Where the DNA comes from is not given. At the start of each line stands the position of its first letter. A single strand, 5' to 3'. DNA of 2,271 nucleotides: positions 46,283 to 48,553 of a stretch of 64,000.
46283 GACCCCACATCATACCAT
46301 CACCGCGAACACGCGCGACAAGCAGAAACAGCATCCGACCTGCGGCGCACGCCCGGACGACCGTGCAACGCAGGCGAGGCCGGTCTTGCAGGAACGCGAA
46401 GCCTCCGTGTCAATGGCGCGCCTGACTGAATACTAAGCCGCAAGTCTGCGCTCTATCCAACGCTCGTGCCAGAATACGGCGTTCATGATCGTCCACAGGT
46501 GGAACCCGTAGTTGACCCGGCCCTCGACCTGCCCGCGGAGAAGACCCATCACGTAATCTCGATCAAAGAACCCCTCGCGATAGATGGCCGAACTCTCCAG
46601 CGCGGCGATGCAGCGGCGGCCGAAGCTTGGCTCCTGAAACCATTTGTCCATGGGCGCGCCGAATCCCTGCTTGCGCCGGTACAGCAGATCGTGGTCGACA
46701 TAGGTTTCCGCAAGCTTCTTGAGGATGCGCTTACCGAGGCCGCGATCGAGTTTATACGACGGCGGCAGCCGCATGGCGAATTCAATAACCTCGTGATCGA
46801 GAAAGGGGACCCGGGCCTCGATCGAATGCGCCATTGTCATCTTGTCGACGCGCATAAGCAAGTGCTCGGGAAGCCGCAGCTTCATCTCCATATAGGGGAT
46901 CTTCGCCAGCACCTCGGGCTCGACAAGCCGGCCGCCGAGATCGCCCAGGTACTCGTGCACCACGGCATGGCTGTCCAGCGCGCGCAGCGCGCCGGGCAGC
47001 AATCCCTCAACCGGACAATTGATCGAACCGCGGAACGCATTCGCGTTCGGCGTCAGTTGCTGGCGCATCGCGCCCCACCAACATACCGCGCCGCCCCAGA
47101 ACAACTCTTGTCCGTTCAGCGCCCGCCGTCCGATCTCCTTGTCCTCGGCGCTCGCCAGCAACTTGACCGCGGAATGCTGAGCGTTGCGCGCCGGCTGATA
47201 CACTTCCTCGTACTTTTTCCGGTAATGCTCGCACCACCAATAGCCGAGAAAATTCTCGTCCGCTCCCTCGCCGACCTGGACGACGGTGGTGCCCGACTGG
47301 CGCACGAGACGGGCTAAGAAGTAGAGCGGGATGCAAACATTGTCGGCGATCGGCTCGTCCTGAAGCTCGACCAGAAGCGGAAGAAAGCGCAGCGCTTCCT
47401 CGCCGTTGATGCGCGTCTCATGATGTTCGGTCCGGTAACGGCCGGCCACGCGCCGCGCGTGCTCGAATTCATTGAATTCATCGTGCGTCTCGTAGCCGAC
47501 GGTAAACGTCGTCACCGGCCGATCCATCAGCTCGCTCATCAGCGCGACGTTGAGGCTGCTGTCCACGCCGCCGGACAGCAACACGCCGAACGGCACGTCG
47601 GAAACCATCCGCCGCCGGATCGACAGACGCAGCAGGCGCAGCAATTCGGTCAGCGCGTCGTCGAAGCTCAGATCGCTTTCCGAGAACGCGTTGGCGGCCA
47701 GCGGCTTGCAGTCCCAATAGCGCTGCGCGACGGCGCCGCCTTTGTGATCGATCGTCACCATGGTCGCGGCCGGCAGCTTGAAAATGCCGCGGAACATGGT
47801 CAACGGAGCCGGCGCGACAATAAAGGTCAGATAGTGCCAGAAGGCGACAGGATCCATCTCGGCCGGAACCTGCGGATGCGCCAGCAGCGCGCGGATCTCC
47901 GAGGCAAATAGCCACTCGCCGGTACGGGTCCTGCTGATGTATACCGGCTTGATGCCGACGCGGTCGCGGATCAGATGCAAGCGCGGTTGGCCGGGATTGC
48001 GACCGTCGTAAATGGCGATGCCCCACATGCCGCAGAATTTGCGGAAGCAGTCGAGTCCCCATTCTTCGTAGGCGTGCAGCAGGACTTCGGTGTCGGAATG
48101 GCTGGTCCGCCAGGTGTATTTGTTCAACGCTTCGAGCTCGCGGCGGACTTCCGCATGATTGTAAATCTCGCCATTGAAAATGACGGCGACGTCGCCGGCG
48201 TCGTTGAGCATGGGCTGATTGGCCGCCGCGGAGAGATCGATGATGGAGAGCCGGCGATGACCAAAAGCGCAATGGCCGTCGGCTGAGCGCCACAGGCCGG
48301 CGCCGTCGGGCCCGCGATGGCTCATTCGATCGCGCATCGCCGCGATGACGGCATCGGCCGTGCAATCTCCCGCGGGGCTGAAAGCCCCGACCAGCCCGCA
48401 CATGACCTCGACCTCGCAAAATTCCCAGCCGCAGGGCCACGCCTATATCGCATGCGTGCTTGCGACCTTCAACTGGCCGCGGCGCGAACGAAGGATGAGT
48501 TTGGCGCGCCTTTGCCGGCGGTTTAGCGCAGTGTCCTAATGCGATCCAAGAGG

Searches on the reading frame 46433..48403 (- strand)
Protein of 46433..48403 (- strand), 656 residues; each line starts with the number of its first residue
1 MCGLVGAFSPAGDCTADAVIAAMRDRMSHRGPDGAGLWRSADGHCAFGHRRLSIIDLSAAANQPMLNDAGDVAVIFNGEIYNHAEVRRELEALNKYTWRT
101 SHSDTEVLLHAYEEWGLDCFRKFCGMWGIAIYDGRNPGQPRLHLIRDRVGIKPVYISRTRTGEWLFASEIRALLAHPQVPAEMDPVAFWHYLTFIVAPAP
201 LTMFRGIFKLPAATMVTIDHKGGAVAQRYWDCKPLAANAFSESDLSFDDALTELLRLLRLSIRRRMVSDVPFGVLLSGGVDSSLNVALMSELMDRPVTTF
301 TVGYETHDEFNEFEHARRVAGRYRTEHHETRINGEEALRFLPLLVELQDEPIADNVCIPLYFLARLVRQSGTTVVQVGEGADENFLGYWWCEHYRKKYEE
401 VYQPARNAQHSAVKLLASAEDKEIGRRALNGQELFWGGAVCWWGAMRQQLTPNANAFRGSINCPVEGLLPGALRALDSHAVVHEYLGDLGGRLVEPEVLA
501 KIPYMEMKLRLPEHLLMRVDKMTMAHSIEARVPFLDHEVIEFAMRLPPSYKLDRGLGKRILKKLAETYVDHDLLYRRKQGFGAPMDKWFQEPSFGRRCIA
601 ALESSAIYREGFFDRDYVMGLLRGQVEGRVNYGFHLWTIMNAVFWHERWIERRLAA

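Call 17: search_protein_families(library=pfam, proteins=[window:46433-48403:-], max_evalue=0.001)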
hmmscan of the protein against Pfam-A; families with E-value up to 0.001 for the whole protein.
window:46433-48403:- (656 aa): 3 families
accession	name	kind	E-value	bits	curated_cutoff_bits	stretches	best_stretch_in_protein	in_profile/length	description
PF00733.27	Asn_synthase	-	1.7e-85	288.2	21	1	254-647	2-354/354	Asparagine synthase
PF13537.11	GATase_7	-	7.5e-38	129.7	25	1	49-175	1-123/123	Glutamine amidotransferase domain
PF13522.11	GATase_6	-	3.9e-37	127.6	27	1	32-169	1-130/130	Glutamine amidotransferase domain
